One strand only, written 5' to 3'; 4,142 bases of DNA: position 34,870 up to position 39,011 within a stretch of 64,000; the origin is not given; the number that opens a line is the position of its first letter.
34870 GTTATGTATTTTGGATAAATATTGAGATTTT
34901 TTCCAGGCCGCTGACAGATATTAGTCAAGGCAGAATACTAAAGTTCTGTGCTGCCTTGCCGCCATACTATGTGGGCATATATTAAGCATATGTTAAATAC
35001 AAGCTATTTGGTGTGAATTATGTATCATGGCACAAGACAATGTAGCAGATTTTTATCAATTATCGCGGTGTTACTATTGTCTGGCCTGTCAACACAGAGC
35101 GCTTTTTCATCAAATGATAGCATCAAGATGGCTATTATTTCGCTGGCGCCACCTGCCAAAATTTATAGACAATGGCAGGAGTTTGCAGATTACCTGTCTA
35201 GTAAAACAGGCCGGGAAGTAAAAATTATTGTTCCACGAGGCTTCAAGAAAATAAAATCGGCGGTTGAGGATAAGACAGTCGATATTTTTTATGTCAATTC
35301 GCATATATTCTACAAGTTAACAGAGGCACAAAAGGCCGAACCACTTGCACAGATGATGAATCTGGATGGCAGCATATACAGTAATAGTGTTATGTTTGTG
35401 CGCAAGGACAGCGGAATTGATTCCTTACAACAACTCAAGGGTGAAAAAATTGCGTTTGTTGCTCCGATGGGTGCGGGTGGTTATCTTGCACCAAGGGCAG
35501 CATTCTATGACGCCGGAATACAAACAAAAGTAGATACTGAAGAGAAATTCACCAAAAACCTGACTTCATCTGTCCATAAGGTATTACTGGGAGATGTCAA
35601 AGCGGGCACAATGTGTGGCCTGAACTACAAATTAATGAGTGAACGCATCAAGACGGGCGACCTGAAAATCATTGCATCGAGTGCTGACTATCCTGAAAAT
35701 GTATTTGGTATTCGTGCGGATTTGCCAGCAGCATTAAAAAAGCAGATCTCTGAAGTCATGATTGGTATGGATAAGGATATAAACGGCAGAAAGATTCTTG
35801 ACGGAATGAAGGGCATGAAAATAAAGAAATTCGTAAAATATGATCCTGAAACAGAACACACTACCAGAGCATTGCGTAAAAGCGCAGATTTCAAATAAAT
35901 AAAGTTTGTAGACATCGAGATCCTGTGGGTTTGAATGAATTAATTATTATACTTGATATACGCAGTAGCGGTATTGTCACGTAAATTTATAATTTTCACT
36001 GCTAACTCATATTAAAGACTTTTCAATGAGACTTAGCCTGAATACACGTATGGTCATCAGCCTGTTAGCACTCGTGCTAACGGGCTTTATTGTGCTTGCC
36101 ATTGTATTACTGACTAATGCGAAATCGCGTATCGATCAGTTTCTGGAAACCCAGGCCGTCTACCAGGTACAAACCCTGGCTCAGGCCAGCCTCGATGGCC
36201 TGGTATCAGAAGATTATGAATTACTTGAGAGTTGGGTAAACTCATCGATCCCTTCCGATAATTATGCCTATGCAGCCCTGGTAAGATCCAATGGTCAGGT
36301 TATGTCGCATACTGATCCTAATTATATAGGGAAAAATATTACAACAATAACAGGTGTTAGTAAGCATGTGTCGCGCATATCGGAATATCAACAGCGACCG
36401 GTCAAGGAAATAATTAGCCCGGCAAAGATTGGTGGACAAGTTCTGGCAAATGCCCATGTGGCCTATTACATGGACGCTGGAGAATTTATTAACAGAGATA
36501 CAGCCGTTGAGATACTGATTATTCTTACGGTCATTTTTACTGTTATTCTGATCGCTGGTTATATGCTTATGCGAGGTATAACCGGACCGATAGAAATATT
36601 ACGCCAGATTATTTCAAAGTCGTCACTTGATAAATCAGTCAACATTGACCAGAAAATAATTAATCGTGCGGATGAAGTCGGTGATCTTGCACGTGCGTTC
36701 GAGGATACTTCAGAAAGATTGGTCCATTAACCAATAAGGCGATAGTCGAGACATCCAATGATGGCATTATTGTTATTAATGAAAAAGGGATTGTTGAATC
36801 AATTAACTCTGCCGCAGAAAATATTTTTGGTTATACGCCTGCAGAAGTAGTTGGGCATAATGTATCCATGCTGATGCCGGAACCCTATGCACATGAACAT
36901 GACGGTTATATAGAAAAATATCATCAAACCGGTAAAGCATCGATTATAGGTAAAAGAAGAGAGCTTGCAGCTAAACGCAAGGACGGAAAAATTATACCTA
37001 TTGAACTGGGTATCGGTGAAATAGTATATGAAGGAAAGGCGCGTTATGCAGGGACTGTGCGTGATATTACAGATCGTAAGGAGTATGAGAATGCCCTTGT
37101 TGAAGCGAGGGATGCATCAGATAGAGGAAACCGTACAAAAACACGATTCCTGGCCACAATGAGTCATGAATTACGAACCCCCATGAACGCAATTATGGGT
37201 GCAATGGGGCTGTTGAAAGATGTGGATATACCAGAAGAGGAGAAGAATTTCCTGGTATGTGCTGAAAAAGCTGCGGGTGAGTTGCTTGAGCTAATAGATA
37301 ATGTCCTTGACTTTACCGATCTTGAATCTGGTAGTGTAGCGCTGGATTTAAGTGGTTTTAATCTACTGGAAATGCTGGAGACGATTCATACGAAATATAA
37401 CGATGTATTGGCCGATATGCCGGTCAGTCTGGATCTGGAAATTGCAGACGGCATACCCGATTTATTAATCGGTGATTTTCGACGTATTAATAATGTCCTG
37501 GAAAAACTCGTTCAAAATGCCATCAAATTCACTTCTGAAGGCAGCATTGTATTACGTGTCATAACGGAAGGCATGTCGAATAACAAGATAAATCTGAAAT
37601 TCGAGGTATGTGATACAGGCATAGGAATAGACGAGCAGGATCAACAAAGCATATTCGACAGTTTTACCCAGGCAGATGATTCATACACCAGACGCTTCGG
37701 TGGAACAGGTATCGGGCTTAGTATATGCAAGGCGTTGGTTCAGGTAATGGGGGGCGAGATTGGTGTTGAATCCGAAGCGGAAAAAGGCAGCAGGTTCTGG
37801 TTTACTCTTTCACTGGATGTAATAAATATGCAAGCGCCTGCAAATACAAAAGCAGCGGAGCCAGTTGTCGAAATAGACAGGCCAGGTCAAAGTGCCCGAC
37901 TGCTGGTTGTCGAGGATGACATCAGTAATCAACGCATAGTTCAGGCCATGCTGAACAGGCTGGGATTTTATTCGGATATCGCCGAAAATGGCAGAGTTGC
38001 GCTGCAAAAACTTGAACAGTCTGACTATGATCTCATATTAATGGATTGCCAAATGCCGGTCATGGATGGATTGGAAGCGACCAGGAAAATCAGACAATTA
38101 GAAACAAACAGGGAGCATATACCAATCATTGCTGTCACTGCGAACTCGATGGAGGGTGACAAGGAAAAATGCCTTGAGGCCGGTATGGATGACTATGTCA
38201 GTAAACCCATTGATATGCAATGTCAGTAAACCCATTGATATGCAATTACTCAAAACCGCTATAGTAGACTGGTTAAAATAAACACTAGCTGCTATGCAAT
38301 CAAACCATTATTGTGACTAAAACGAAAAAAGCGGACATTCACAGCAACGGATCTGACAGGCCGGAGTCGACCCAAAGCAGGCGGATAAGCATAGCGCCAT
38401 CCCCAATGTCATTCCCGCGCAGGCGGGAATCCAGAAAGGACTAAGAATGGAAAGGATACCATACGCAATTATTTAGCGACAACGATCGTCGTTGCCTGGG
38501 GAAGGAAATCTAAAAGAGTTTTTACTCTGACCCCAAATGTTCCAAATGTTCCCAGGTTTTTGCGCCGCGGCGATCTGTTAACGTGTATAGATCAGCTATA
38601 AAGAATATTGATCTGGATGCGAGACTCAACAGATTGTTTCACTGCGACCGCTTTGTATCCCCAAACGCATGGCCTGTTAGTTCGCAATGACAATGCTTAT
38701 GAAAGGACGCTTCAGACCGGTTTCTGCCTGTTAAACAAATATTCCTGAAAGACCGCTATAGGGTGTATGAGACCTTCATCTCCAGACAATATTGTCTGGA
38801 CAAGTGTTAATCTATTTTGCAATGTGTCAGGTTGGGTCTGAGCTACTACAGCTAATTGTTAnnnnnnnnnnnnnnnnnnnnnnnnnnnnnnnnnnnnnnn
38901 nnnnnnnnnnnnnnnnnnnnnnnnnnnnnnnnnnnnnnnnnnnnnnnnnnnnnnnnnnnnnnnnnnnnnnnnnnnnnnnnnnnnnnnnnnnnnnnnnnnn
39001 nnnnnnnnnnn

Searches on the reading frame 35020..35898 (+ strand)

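Call 13: search_protein_families(library=pfam, proteins=[window:35020-35898:+])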
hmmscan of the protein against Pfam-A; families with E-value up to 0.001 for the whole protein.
window:35020-35898:+ (292 aa): 2 families
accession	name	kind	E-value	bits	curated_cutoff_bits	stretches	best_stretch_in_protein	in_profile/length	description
PF12974.12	Phosphonate-bd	-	1e-56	192.4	27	1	38-277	2-240/242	ABC transporter, phosphonate, periplasmic substrate-binding protein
PF13531.11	SBP_bac_11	-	0.00025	21.3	25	1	57-196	19-159/227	Bacterial extracellular solute-binding protein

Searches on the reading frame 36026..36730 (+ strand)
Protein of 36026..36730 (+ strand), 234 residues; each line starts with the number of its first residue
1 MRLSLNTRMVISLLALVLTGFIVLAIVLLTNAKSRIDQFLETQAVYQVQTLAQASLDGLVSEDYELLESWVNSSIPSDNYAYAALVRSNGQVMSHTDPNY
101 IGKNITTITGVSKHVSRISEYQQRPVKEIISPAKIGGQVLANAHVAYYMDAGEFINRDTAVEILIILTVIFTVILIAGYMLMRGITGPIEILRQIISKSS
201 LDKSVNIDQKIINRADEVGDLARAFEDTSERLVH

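Call 13: search_protein_families(library=pfam, proteins=[window:36026-36730:+])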
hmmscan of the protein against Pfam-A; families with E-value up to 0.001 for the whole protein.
window:36026-36730:+ (234 aa): 1 family
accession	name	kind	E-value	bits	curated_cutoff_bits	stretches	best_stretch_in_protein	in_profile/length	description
PF00672.30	HAMP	-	0.00015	22.5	25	1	181-233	2-52/53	HAMP domain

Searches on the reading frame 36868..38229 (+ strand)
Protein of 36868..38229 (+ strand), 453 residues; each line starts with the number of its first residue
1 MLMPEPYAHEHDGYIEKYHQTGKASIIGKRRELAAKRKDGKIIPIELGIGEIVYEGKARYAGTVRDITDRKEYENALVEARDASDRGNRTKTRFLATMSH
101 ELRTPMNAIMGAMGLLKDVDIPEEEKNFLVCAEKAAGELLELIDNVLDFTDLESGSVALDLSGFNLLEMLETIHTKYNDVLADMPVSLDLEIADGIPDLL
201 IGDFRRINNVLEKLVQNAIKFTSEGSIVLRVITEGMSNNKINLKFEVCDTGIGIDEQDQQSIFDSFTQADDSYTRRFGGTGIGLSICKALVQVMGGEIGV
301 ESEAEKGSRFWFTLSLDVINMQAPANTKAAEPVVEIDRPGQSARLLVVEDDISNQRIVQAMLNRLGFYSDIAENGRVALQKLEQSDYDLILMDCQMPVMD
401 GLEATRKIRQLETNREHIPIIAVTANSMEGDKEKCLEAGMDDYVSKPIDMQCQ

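Call 13: search_protein_families(library=pfam, proteins=[window:36868-38229:+])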
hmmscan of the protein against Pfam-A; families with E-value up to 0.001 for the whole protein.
window:36868-38229:+ (453 aa): 4 families
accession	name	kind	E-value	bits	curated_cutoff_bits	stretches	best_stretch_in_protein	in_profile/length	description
PF02518.31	HATPase_c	-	1.6e-28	99.8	26.4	1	202-316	1-109/111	Histidine kinase-, DNA gyrase B-, and HSP90-like ATPase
PF00072.30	Response_reg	-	1.7e-28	99.5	30.2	1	346-450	2-103/111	Response regulator receiver domain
PF00512.31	HisKA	-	2.3e-16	60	26.9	1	91-155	2-66/66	His Kinase A (phospho-acceptor) domain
PF23198.2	PDE8A_N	-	2.1e-05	24.9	29.6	1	347-435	15-103/147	PDE8A-like, N-terminal domain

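Call 60: find_homologous_proteins(query=window:36868-38229:+, max_evalue=1e-60)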
Query window:36868-38229:+ (453 aa): 6444 proteins with E <= 1e-60 among 8000 candidates; the best 120 are listed.
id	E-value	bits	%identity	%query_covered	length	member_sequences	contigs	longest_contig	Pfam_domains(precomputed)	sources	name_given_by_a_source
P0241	2.6e-127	444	43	100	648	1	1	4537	PF13426.14,PF13188.14,PF24820.2,PF08448.17,PF02518.32,PF00512.32,PF00989.32,PF00072.31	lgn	-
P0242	9.7e-126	438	43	99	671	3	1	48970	PF13426.14,PF13188.14,PF24820.2,PF08448.17,PF02518.32,PF00512.32,PF00989.32,PF00072.31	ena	-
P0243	1.1e-125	438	47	99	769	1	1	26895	PF00672.31,PF13426.14,PF13188.14,PF24820.2,PF08448.17,PF02518.32,PF00512.32,PF23198.2,PF00989.32,PF00072.31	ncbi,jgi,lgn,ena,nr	ncbi:MAG: PAS domain S-box protein [Gammaproteobacteria bacterium]|nr:PAS domain S-box protein [Gamm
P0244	3.0e-125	437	44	99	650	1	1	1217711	PF13426.14,PF13188.14,PF12860.14,PF24820.2,PF08448.17,PF02518.32,PF00512.32,PF00989.32,PF00072.31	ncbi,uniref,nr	ncbi:PAS domain S-box protein [Zavarzinia compransoris]|uniref:PAS domain-containing hybrid sensor h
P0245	6.8e-125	436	44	99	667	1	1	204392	PF13426.14,PF13188.14,PF12860.14,PF24820.2,PF08448.17,PF02518.32,PF00512.32,PF00989.32,PF00072.31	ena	-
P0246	3.6e-122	427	45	99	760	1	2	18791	PF00672.31,PF13426.14,PF13188.14,PF24820.2,PF02518.32,PF00512.32,PF23198.2,PF00989.32,PF00072.31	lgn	-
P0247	4.6e-122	426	41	100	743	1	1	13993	PF13426.14,PF13188.14,PF24820.2,PF08448.17,PF02518.32,PF00512.32,PF00989.32,PF00072.31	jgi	jgi:PAS domain S-box-containing protein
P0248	1.2e-121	425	44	99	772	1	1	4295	PF00672.31,PF13426.14,PF13188.14,PF24820.2,PF02518.32,PF00512.32,PF00989.32,PF00072.31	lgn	-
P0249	1.1e-120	422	42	100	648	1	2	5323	PF13426.14,PF13188.14,PF12860.14,PF24820.2,PF08448.17,PF02518.32,PF00512.32,PF00989.32,PF00072.31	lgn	-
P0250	1.2e-118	415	44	99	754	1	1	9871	PF13426.14,PF24820.2,PF08448.17,PF02518.32,PF00512.32,PF00989.32,PF00072.31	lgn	-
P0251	2.8e-118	414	43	99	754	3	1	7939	PF13426.14,PF13188.14,PF24820.2,PF02518.32,PF00512.32,PF00989.32,PF00072.31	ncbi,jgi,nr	ncbi:MAG: response regulator [Gammaproteobacteria bacterium]|nr:response regulator [Gammaproteobacte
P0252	1.3e-115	405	41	87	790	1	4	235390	PF02518.32,PF00512.32,PF23198.2,PF00072.31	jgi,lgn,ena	-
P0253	2.7e-115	404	44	99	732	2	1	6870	PF00672.31,PF13426.14,PF02518.32,PF00512.32,PF00989.32,PF00072.31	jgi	-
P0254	1.7e-114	401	41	100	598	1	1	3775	PF13426.14,PF24820.2,PF08448.17,PF02518.32,PF00512.32,PF00989.32,PF00072.31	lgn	-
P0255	3.3e-113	397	41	87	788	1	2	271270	PF02518.32,PF00512.32,PF23198.2,PF00072.31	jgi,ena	-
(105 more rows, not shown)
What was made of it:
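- Tried and rejected: Tracing the donor through the kinase next to copy B. The best homologues are at most 47% identical, so this is a dead end (call 60).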

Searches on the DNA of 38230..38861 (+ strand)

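Call 31: search_rna_families(source=window, start=38230, end=38861, threshold=evalue, max_evalue=10)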
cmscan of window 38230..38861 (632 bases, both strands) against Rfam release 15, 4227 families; matches with E-value up to 10: 5.
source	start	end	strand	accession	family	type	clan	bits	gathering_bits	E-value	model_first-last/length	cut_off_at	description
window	38414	38427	-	RF01356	CRISPR-DR28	Gene; CRISPR;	-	17.4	35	3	8-21/24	no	CRISPR RNA direct repeat element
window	38406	38473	+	RF02748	FtrB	Gene; sRNA;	-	16.7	66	5.4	1-115/115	no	Francisella sRNA B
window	38710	38744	-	RF01748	nuoG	Cis-reg;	-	16.1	33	0.92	1-43/43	no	nuoG RNA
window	38725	38788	-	RF01189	sn1502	Gene; snRNA; snoRNA; CD-box;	-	14.8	60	5.9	1-87/87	no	Small nucleolar RNA sn1502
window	38505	38529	-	RF00066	U7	Gene; snRNA;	-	12.3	34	6.9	1-62/62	no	U7 small nuclear RNA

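Call 56: search_dna_similar(query=window:38282-38861:+, collection=plasmids, mode=distant, max_evalue=0.01, max_rows=10)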
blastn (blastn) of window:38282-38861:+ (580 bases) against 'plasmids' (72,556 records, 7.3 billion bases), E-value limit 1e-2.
In 1 record(s) the limit of 40 matching pieces per record was reached: places in those records are undercounted.
Records with a match: 6; places in all: 78; records where one place covers at least 80% of the query: 0.
Best place of each record, by identity: >=99% 4; 90-95% 2.
By first word of the organism name: Neisseria 2; Photobacterium 1; Cupriavidus 1; Aeromonas 1; Azospirillum 1.
By predicted mobility (MOB-suite, as given by PLSDB): non-mobilizable 6.
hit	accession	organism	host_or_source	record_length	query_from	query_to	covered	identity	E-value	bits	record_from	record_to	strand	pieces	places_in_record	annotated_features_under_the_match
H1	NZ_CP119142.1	Neisseria gonorrhoeae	Homo sapiens,whole organism,synovial ...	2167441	119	153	6%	91.4%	4e-3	51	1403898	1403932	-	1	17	none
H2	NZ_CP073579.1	Photobacterium sp. GJ3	-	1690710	127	160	6%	94.1%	3e-4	54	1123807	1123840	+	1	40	record has no annotation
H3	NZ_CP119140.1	Neisseria gonorrhoeae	Homo sapiens,whole organism,blood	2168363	127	157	5%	100.0%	2e-5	57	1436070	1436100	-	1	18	none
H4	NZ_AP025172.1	Cupriavidus sp. P-10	-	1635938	126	153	5%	100.0%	1e-3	52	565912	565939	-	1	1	none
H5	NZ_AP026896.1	Aeromonas caviae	Microbe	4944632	127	153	5%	100.0%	4e-3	50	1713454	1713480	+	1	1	none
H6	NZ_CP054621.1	Azospirillum oryzae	cell culture,soil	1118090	127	153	5%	100.0%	4e-3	50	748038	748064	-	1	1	record has no annotation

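Call 74: search_dna_similar(query=window:38290-38400:+, collection=phages, mode=distant, max_evalue=1, max_rows=10)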
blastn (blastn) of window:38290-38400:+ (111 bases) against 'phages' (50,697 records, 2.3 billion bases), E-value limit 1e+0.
Records with a match: 1; places in all: 1; records where one place covers at least 80% of the query: 0.
Best place of each record, by identity: >=99% 1.
By first word of the organism name: Salmonella 1.
By host as written in the record: Homo sapiens 1.
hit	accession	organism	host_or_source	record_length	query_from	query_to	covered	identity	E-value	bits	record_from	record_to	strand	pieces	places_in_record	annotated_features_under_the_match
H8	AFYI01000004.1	Salmonella enterica subsp. enterica serovar Infantis str. ...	Homo sapiens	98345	91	111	19%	100.0%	3e-1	39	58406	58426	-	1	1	none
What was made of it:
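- Copy B abuts two REP-like palindromes that are multi-copy in other bacteria (calls 56, 74).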
